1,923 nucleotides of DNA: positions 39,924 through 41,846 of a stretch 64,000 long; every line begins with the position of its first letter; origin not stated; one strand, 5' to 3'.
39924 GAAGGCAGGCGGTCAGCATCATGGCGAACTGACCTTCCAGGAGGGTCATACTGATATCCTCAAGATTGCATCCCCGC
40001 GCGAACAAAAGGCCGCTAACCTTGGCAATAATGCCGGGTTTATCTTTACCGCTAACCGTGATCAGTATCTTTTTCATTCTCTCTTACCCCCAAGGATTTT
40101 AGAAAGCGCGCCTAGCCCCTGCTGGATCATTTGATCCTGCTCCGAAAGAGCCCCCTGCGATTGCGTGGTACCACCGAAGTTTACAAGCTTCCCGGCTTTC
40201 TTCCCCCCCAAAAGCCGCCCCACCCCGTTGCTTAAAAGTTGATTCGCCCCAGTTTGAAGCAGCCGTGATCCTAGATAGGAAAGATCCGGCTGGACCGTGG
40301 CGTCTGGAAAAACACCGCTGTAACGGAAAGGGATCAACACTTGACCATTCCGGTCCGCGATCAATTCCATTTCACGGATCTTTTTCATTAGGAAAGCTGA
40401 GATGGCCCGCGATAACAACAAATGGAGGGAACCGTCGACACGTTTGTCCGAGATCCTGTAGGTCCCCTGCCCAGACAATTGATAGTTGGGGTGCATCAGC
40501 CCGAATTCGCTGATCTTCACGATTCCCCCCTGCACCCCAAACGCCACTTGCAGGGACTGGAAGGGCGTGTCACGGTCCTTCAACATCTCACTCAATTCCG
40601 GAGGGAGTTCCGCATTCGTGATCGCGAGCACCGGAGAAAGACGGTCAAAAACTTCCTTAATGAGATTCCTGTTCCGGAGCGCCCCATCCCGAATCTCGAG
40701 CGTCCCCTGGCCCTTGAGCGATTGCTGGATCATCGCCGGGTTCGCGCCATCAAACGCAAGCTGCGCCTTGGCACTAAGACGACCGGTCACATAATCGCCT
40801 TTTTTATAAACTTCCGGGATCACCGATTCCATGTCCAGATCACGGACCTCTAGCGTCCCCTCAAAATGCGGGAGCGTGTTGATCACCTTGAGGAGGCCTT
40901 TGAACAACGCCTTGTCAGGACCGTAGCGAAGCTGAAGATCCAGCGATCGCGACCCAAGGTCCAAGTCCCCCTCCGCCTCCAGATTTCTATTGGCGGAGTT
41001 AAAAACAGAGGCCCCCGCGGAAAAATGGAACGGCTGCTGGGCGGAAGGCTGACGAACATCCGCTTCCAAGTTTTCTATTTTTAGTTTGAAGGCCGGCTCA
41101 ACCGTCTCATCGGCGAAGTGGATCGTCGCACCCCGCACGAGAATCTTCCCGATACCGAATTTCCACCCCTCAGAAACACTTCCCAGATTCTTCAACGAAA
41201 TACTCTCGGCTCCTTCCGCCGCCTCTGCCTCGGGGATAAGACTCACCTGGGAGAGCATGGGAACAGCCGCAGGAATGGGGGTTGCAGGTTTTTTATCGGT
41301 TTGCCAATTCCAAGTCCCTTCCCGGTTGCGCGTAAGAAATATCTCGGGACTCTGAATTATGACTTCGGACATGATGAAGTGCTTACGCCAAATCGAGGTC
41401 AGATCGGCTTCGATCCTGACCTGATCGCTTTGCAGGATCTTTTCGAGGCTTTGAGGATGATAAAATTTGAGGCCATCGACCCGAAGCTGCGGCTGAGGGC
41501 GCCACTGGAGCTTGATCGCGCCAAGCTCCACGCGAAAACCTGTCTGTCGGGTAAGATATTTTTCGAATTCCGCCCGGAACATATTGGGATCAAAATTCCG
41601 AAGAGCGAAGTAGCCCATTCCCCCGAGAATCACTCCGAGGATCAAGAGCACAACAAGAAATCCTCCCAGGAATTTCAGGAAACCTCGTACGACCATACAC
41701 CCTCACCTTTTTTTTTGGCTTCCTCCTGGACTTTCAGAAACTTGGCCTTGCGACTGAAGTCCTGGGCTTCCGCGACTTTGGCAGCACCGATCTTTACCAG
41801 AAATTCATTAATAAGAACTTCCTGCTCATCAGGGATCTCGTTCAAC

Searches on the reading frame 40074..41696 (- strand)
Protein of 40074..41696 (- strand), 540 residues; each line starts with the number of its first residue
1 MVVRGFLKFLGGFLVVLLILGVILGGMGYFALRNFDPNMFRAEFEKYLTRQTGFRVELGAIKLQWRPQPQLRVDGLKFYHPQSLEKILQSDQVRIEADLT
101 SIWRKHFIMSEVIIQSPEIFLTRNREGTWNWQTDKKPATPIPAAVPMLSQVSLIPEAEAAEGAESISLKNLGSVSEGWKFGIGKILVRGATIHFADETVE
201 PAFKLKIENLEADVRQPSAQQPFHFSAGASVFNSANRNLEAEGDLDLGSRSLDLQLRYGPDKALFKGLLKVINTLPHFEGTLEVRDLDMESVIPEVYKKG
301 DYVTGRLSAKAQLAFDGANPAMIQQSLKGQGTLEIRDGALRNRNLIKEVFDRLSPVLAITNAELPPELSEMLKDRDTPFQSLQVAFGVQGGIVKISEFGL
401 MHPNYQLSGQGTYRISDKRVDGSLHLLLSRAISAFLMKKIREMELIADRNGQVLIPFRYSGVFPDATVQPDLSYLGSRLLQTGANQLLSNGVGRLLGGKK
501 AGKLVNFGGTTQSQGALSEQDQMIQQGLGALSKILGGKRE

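Call 56: search_protein_families(library=pfam, proteins=[window:40074-41696:-], max_evalue=0.00001)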
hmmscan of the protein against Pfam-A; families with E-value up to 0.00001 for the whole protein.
window:40074-41696:- (540 aa): 3 families
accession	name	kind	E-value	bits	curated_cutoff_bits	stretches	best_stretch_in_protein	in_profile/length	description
PF05170.20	AsmA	-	2e-21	76.9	29.8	1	6-246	4-211/607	AsmA family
PF05359.17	DUF748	-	3.6e-20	72.1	50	1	14-132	18-130/1037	Domain of Unknown Function (DUF748)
PF13116.12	YhdP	-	1.3e-16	60.3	46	1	4-329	6-256/1224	YhdP protein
